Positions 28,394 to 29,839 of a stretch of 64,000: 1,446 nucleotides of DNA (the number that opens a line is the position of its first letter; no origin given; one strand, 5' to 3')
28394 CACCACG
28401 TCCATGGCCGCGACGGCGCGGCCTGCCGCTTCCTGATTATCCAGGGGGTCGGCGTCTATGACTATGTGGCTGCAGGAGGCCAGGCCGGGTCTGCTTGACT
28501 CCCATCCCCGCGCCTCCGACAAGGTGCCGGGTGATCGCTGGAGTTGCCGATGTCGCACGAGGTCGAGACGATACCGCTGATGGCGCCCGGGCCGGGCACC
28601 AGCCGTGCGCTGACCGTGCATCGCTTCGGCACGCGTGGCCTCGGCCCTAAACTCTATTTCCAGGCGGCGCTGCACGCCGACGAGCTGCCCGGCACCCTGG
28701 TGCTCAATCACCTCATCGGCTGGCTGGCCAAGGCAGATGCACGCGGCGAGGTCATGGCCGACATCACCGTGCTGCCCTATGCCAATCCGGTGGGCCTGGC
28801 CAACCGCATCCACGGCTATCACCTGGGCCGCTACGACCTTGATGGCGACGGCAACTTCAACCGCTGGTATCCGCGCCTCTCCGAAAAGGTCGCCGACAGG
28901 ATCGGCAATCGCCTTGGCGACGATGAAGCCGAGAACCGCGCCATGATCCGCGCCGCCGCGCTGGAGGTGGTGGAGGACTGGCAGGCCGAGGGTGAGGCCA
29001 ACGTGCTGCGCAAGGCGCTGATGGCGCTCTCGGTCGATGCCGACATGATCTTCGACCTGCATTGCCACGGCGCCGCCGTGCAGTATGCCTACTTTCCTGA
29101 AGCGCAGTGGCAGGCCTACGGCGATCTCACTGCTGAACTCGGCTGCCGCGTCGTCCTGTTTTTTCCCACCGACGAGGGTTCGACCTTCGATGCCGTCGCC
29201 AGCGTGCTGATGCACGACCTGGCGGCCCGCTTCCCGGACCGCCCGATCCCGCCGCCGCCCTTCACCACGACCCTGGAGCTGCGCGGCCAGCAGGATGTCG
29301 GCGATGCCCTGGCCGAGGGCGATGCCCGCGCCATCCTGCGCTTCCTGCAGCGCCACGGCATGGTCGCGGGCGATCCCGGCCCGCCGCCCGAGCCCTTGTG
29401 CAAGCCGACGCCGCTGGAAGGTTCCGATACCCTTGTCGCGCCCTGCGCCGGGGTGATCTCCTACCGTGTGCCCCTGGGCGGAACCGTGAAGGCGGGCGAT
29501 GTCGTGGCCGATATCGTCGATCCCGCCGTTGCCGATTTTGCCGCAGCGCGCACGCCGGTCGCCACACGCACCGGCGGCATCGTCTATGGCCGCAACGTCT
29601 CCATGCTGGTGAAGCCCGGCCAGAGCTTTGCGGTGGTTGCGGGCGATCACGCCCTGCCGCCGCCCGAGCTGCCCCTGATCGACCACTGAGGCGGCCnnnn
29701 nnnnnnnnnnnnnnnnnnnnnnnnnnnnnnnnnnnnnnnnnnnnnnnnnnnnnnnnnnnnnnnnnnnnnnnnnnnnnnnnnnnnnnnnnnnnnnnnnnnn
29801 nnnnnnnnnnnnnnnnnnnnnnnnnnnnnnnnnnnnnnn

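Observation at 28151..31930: Three tandem AstE/AspA-family (DoeB-type) zinc deacylase paralogs plus a small cupin, divergent from the EctC-like array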

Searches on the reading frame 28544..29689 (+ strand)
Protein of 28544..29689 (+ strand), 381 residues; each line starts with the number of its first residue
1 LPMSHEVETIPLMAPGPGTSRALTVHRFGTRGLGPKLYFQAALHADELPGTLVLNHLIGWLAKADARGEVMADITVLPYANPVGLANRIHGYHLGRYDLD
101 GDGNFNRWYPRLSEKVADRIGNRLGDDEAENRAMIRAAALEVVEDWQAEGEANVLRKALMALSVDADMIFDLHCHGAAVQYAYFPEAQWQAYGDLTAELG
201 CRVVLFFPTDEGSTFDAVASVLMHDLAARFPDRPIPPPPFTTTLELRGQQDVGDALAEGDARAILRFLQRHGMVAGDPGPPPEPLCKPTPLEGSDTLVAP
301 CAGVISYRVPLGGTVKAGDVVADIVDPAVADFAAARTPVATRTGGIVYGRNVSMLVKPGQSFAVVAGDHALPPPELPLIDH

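Call 3: search_protein_families(library=pfam, proteins=[window:28544-29689:+], max_evalue=0.01)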
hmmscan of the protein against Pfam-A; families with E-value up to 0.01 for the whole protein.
window:28544-29689:+ (381 aa): 1 family
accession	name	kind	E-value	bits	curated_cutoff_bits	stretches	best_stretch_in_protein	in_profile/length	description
PF24827.1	AstE_AspA_cat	-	6.1e-16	59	25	1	34-217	2-152/192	Succinylglutamate desuccinylase/Aspartoacylase catalytic domain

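Call 4: search_protein_families(library=ncbifam, proteins=[window:28544-29689:+], max_evalue=0.01)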
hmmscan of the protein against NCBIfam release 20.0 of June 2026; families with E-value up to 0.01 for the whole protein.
window:28544-29689:+ (381 aa): 1 family
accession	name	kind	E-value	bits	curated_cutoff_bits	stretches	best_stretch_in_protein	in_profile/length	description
TIGR02994.1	ectoine_eutE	equivalog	5.4e-08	32.2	402.7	1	164-366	134-325/325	N(2)-acetyl-L-2,4-diaminobutanoate deacetylase DoeB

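Call 11: search_solved_structures(query=window:28550-29689:+, max_evalue=0.01, show_alignments=2)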
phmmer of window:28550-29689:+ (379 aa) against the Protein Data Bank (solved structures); distinct sequences matched with E-value up to 0.01: 5.
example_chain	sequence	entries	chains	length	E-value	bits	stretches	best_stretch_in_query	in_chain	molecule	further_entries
8ein_A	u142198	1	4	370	1.9e-60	207.9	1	9-371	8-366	Succinylglutamate desuccinylase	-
8eip_A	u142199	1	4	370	1.3e-59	205.2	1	9-371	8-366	Succinylglutamate desuccinylase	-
3fmc_A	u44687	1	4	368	4.2e-21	78.4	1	4-322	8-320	Putative succinylglutamate desuccinylase / aspartoacylase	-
3lwu_A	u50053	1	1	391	4.8e-17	65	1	17-323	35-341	Succinylglutamate desuccinylase/aspartoacylase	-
2qj8_A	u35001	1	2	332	9e-07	31.2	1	7-120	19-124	Mlr6093 protein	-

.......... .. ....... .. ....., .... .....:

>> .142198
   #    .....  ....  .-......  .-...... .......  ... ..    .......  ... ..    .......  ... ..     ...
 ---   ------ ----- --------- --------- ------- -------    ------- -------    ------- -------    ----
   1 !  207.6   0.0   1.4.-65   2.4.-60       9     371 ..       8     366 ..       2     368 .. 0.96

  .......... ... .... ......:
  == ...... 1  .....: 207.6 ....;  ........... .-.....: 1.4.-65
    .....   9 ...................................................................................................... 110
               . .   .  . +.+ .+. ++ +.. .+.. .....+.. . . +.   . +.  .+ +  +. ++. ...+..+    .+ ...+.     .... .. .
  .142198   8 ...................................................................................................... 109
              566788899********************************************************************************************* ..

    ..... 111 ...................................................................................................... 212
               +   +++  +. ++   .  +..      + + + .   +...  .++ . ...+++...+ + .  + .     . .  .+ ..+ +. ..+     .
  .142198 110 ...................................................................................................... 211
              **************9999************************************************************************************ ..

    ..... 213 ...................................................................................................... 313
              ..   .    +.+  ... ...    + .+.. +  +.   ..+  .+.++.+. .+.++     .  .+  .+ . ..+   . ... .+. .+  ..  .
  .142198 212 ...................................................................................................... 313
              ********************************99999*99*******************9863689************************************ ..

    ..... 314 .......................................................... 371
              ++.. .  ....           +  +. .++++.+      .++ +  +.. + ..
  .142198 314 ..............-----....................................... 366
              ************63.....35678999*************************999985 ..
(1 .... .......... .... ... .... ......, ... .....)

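Call 14: find_homologous_proteins(query=window:28550-29689:+, max_evalue=1e-10)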
Query window:28550-29689:+ (379 aa): 1161 proteins with E <= 1e-10 among 8000 candidates; the best 120 are listed.
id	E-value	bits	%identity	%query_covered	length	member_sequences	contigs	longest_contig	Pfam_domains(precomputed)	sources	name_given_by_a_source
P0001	3.7e-255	864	100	100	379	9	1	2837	PF24827.2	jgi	jgi:uncharacterized protein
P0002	2.3e-242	822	95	100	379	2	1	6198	PF24827.2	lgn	-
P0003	6.4e-229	777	89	100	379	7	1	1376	PF24827.2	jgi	jgi:uncharacterized protein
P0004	1.2e-225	767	87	100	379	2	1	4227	PF24827.2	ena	-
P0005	4.5e-203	692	79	100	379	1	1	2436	PF24827.2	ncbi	-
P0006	3.8e-200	683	78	100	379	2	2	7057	PF24827.2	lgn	-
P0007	1.2e-180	619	74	94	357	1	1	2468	PF24827.2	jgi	jgi:predicted deacylase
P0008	1.0e-176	606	68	100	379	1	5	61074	PF24827.2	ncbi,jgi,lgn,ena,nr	ncbi:MAG: M14 family metallopeptidase [Alphaproteobacteria bacterium]|jgi:uncharacterized protein|nr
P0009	2.0e-176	605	69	99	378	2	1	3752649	PF24827.2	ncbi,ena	-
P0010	1.1e-175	602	69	96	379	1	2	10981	PF24827.2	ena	-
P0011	4.4e-174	597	68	100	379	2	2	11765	PF24827.2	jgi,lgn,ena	-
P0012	1.6e-173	595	68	100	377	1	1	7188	PF24827.2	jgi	-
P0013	1.8e-173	595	69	100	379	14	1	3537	PF24827.2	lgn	-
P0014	1.1e-172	592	69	100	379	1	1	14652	PF24827.2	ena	-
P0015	7.5e-172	590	68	96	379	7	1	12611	PF24827.2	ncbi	-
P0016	2.4e-170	585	67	100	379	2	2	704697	PF24827.2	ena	-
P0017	9.6e-170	583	66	100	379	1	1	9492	PF24827.2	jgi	-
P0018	3.8e-169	581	65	100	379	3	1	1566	PF24827.2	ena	-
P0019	3.0e-164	565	65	100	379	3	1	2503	PF24827.2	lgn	-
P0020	6.8e-164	563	65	100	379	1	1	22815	PF24827.2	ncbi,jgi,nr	ncbi:MAG: succinylglutamate desuccinylase/aspartoacylase family protein [Rhodospirillales bacterium]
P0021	3.5e-150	518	61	100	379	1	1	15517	PF24827.2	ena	-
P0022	1.2e-149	516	61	100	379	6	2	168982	PF24827.2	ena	-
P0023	6.7e-148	511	60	100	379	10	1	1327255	PF24827.2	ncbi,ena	-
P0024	2.2e-146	506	59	100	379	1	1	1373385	PF24827.2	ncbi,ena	-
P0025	4.2e-146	505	58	100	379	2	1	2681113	PF24827.2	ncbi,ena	-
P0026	5.1e-145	501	61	97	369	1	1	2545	PF24827.2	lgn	-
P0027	5.4e-144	498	59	100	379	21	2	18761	PF24827.2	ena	-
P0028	2.3e-143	496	62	100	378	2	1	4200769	PF24827.2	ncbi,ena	-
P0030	5.5e-141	488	56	100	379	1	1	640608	PF24827.2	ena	-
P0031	7.6e-141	487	58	100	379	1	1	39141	PF24827.2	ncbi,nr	ncbi:MAG: succinylglutamate desuccinylase/aspartoacylase family protein [Alphaproteobacteria bacteri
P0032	6.8e-138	478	58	97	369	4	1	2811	PF24827.2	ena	-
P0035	5.0e-126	439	55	100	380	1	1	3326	PF24827.2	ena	-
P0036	8.2e-119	415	58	83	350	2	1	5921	PF24827.2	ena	-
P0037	6.6e-118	412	52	96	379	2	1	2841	PF24827.2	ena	-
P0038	1.5e-112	394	51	95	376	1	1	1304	PF24827.2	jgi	jgi:predicted deacylase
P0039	2.5e-108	380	50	97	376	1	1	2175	PF24827.2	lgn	-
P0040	3.0e-106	374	49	99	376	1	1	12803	PF24827.2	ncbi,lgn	ncbi:MAG: succinylglutamate desuccinylase/aspartoacylase family protein [Alphaproteobacteria bacteri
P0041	1.7e-104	368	50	94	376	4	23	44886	PF24827.2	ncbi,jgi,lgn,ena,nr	ncbi:MAG: succinylglutamate desuccinylase/aspartoacylase family protein [Alphaproteobacteria bacteri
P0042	1.1e-103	365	51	98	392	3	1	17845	PF24827.2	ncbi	-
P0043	1.1e-103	365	48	96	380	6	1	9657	PF24827.2,PF00246.30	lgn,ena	-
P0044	2.9e-103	364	49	98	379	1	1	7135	PF24827.2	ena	-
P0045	7.2e-103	362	50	97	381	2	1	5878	PF24827.2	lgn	-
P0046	8.0e-103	362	48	98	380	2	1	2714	PF24827.2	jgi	-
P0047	3.6e-102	360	48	98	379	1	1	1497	PF24827.2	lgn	-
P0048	8.7e-102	359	48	98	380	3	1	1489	PF24827.2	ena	-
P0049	1.2e-101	358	50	96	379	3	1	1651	PF24827.2,PF00246.30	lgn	-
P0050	1.6e-101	358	48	98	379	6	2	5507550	PF24827.2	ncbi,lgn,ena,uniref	ncbi:succinylglutamate desuccinylase/aspartoacylase family protein [Pelagibius sp.]|uniref:succinylg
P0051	3.6e-101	357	49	97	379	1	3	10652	PF24827.2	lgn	-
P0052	3.6e-101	357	48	97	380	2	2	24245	PF24827.2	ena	-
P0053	3.8e-101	357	49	98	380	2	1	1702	PF24827.2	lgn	-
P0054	6.6e-101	356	45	96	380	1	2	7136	PF24827.2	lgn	-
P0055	7.9e-101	356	47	97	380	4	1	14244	PF24827.2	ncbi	-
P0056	7.9e-101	356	48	97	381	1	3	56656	PF24827.2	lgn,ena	-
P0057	8.4e-101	356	49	97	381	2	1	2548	PF24827.2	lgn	-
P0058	8.9e-101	356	47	98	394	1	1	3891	PF24827.2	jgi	-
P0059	1.8e-100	355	47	97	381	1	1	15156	PF24827.2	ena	-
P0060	1.9e-100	355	48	97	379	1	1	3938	PF24827.2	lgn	-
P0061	2.2e-100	354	49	98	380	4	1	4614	PF24827.2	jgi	-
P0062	2.7e-100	354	46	100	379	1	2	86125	PF24827.2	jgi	jgi:hypothetical protein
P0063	3.4e-100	354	47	97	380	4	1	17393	PF24827.2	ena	-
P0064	3.5e-100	354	47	97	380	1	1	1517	PF24827.2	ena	-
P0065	3.5e-100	354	48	98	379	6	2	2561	PF24827.2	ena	-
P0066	4.2e-100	353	48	98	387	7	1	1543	PF24827.2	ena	-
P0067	6.5e-100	353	47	98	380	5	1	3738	PF24827.2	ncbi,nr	ncbi:MAG: M14 family metallopeptidase [Kiloniellales bacterium]|nr:M14 family metallopeptidase [Kilo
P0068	6.7e-100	353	49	96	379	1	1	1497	PF24827.2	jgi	jgi:predicted deacylase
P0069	6.8e-100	353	48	98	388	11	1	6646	PF24827.2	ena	-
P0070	7.9e-100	352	48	97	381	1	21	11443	PF24827.2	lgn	-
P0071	8.1e-100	352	49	97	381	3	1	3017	PF24827.2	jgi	-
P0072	8.5e-100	352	48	98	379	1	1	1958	PF24827.2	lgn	-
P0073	1.7e-99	351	48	98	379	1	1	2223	PF24827.2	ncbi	-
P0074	3.4e-99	350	46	98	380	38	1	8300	PF24827.2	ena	-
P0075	3.9e-99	350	46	96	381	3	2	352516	PF24827.2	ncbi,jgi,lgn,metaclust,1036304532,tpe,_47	metaclust:\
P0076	4.9e-99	350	47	98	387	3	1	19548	PF24827.2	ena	-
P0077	8.5e-99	349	47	98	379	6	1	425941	PF24827.2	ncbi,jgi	-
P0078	9.4e-99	349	47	98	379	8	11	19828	PF24827.2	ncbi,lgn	-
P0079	1.6e-98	348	47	98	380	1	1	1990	PF24827.2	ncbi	-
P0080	1.6e-98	348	46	98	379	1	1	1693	PF24827.2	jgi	jgi:hypothetical protein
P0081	1.8e-98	348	47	98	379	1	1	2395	PF24827.2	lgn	-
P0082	2.0e-98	348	49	97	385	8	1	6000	PF24827.2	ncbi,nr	ncbi:MAG: M14 family metallopeptidase [Kiloniellales bacterium]|nr:M14 family metallopeptidase [Kilo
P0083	3.2e-98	347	47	98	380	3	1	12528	PF24827.2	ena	-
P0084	3.3e-98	347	47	97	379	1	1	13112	PF24827.2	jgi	-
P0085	3.6e-98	347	46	98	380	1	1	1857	PF24827.2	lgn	-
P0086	3.7e-98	347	48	98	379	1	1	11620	PF24827.2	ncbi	ncbi:MAG: succinylglutamate desuccinylase/aspartoacylase family protein [Kiloniellales bacterium]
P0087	5.3e-98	346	47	98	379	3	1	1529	PF24827.2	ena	-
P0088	5.3e-98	346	45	98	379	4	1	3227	PF24827.2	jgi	jgi:hypothetical protein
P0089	5.3e-98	346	44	98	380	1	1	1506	PF24827.2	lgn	-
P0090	6.8e-98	346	47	97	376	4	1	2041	PF24827.2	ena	-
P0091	8.4e-98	346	47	96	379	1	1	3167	PF24827.2,PF00246.30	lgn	-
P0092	1.1e-97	345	45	98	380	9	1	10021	PF24827.2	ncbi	-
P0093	1.2e-97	345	44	98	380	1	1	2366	PF24827.2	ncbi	-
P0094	1.2e-97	345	48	97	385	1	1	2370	PF24827.2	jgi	jgi:predicted deacylase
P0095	1.2e-97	345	48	98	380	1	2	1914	PF24827.2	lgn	-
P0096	1.5e-97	345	47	98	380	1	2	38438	PF24827.2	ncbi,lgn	ncbi:MAG: succinylglutamate desuccinylase/aspartoacylase family protein [Kiloniellaceae bacterium]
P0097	2.4e-97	344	47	96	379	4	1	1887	PF24827.2,PF00246.30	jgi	jgi:hypothetical protein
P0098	2.5e-97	344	47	98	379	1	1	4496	PF24827.2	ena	-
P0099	2.6e-97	344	47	96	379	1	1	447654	PF24827.2,PF00246.30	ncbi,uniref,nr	ncbi:succinylglutamate desuccinylase/aspartoacylase family protein [Pelagibius marinus]|uniref:succi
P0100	2.9e-97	344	47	98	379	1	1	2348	PF24827.2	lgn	-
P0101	3.0e-97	344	47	97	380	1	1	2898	PF24827.2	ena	-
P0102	3.5e-97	344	47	97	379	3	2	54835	PF24827.2,PF00246.30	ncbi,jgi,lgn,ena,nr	ncbi:MAG: M14 family metallopeptidase [Rhodospirillales bacterium]|nr:M14 family metallopeptidase [R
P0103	3.8e-97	344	47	97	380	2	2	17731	PF24827.2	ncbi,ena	-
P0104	3.9e-97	344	45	97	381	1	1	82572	PF24827.2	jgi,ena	-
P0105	4.2e-97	343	47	99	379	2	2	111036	PF24827.2,PF00246.30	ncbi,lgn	ncbi:MAG: M14 family metallopeptidase [Kiloniellaceae bacterium]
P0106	4.8e-97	343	46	98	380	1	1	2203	PF24827.2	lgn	-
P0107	5.0e-97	343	46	97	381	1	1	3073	PF24827.2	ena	-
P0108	6.9e-97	343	48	97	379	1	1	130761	PF24827.2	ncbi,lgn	-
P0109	7.1e-97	343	47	94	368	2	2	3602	PF24827.2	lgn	-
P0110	8.0e-97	343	44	98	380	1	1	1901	PF24827.2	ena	-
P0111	8.7e-97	342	48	98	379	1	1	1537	PF24827.2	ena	-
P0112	8.9e-97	342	46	98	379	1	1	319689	PF24827.2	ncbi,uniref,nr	ncbi:succinylglutamate desuccinylase/aspartoacylase family protein [Pelagibius litoralis]|uniref:Suc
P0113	9.4e-97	342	47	97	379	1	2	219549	PF24827.2,PF00246.30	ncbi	ncbi:MAG: succinylglutamate desuccinylase/aspartoacylase family protein [Kiloniellaceae bacterium]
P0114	1.2e-96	342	44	98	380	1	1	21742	PF24827.2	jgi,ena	-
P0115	1.2e-96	342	45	98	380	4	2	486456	PF24827.2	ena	-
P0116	1.2e-96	342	46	98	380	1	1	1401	PF24827.2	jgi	-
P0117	1.3e-96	342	48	97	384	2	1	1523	PF24827.2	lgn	-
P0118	1.3e-96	342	45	98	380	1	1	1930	PF24827.2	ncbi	-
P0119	1.4e-96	342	44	98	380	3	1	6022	PF24827.2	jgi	jgi:hypothetical protein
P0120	1.5e-96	342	47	97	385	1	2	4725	PF24827.2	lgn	-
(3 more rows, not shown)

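Call 18: find_encoding_contigs(protein=P0009, flank=10000, max_places=2)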
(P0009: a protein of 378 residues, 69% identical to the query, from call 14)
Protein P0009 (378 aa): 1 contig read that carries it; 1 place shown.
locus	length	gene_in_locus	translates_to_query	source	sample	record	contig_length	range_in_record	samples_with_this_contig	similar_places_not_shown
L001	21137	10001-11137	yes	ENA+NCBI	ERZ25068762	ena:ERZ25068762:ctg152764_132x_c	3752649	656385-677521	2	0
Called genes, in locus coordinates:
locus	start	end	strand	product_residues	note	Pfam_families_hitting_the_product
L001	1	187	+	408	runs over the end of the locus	PF00291:PALP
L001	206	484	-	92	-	-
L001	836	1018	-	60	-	-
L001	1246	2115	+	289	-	PF01488:Shikimate_DH (weak), PF03446:NAD_binding_2, PF03807:F420_oxidored, PF14833:NAD_binding_11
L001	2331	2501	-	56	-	PF02810:SEC-C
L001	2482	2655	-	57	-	-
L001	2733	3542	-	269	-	PF00459:Inositol_P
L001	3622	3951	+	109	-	-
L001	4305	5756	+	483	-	-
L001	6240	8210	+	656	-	-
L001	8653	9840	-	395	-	PF00355:Rieske, PF00848:Ring_hydroxyl_A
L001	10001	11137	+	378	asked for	PF24827:AstE_AspA_cat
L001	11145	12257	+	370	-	PF24827:AstE_AspA_cat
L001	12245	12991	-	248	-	PF00497:SBP_bac_3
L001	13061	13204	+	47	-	-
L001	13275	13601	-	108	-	PF00005:ABC_tran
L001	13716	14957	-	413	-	PF00266:Aminotran_5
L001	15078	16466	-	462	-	PF00282:Pyridoxal_deC, PF00155:Aminotran_1_2 (weak), PF01212:Beta_elim_lyase (weak)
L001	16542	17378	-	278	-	PF13640:2OG-FeII_Oxy_3 (faint), PF23169:HalD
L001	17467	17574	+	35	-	-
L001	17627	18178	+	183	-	PF02627:CMD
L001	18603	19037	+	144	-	PF12974:Phosphonate-bd (weak), PF16868:NMT1_3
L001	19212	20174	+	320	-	PF16868:NMT1_3, PF09084:NMT1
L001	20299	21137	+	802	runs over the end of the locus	PF06808:DctM, PF11874:DUF3394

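Call 19: find_encoding_contigs(protein=P0028, flank=10000, max_places=2)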
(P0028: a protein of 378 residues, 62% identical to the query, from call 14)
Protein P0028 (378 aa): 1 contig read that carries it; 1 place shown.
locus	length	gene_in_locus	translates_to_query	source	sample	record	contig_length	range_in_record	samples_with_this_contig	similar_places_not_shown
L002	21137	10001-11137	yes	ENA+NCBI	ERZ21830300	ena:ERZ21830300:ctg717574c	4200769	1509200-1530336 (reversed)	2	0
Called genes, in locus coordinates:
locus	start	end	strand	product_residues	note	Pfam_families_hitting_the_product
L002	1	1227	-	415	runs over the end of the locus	PF00890:FAD_binding_2 (faint), PF01266:DAO, PF01946:Thi4 (faint), PF13450:NAD_binding_8 (weak)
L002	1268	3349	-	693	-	PF00004:AAA (faint), PF00005:ABC_tran, PF02463:SMC_N (faint), PF13191:AAA_16 (faint), PF13304:AAA_21 (faint), PF08352:oligo_HPY, PF00005:ABC_tran, PF08352:oligo_HPY, +1 more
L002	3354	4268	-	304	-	PF12911:OppC_N (weak), PF00528:BPD_transp_1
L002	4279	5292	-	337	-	PF19300:BPD_transp_1_N (weak), PF00528:BPD_transp_1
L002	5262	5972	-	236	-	-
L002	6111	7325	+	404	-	PF02661:Fic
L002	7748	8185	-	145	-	-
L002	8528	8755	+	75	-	-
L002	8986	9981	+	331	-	PF04055:Radical_SAM, PF06463:Mob_synth_C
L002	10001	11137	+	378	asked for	PF24827:AstE_AspA_cat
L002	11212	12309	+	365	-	PF24827:AstE_AspA_cat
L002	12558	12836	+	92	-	PF01695:IstB_IS21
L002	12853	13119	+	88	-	-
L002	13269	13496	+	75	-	-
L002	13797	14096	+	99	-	PF01847:VHL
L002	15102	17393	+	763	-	PF14236:DruA, PF02281:Dimer_Tnp_Tn5 (faint)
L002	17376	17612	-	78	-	-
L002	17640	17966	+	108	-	PF08388:GIIM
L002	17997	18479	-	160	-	PF13191:AAA_16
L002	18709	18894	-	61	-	-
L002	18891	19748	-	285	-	PF14319:Zn_Tnp_IS91, PF04986:Y2_Tnp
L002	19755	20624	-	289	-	PF13495:Phage_int_SAM_4, PF00589:Phage_integrase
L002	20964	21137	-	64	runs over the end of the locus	-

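Call 20: find_encoding_contigs(protein=P0008, flank=10000, max_places=2)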
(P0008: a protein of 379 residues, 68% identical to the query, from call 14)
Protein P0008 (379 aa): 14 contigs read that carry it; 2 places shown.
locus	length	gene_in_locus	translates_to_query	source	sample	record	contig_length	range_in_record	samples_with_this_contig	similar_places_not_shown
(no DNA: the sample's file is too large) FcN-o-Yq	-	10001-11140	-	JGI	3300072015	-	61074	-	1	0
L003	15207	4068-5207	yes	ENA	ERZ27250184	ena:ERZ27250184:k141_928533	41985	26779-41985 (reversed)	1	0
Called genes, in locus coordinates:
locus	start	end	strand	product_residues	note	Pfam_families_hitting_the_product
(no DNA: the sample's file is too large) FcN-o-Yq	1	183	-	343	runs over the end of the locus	PF01717:Meth_synt_2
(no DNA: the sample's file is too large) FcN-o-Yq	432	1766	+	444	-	PF01979:Amidohydro_1, PF07969:Amidohydro_3 (faint), PF12890:DHOase (weak)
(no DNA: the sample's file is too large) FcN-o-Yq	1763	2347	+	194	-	-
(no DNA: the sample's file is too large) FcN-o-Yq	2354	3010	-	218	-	PF02798:GST_N, PF13417:GST_N_3, PF13409:GST_N_2, PF00043:GST_C, PF13410:GST_C_2 (weak)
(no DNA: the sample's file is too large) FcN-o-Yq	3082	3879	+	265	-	PF00561:Abhydrolase_1, PF12146:Hydrolase_4, PF12697:Abhydrolase_6, PF03096:Ndr (weak), PF08386:Abhydrolase_4 (weak)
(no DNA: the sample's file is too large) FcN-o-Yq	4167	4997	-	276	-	PF06339:Ectoine_synth, PF07883:Cupin_2 (weak), PF06339:Ectoine_synth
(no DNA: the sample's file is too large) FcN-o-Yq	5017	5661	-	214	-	PF06339:Ectoine_synth, PF02311:AraC_binding (faint), PF07883:Cupin_2 (faint), PF06339:Ectoine_synth (weak)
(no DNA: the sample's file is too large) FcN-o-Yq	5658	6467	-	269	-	PF06339:Ectoine_synth, PF05899:Cupin_3 (faint), PF12852:Cupin_6 (faint), PF07883:Cupin_2 (faint), PF06339:Ectoine_synth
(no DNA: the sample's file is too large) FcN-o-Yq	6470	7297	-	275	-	PF06339:Ectoine_synth, PF07883:Cupin_2 (faint), PF06339:Ectoine_synth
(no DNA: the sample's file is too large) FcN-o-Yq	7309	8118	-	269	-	PF06339:Ectoine_synth, PF07883:Cupin_2 (weak)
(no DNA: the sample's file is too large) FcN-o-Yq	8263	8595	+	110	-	PF07883:Cupin_2 (weak)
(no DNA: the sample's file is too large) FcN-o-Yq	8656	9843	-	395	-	PF00355:Rieske, PF00848:Ring_hydroxyl_A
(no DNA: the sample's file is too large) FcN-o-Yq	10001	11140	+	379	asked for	PF24827:AstE_AspA_cat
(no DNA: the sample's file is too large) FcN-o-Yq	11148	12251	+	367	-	PF24827:AstE_AspA_cat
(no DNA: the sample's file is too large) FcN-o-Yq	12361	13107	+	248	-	PF00106:adh_short, PF01370:Epimerase (weak), PF08659:KR, PF13561:adh_short_C2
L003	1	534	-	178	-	?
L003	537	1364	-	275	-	PF06339:Ectoine_synth, PF07883:Cupin_2 (faint), PF06339:Ectoine_synth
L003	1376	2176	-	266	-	PF06339:Ectoine_synth, PF07883:Cupin_2 (weak)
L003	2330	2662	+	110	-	PF07883:Cupin_2 (weak)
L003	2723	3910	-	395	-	PF00355:Rieske, PF00848:Ring_hydroxyl_A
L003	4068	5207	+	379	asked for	PF24827:AstE_AspA_cat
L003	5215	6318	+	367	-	PF24827:AstE_AspA_cat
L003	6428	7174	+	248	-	PF00106:adh_short, PF01370:Epimerase (weak), PF08659:KR, PF13561:adh_short_C2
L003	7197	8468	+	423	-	PF00083:Sugar_tr, PF07690:MFS_1, PF13347:MFS_2 (weak), PF00083:Sugar_tr, PF07690:MFS_1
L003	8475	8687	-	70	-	-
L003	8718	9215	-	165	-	PF00528:BPD_transp_1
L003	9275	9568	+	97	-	PF00111:Fer2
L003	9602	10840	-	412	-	PF00266:Aminotran_5, PF01053:Cys_Met_Meta_PP (faint)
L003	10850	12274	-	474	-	PF00282:Pyridoxal_deC, PF00155:Aminotran_1_2 (weak), PF01212:Beta_elim_lyase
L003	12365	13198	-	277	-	PF23169:HalD, PF13640:2OG-FeII_Oxy_3 (weak)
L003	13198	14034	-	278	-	PF23169:HalD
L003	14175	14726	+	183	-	PF02627:CMD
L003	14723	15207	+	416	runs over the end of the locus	PF00282:Pyridoxal_deC, PF00266:Aminotran_5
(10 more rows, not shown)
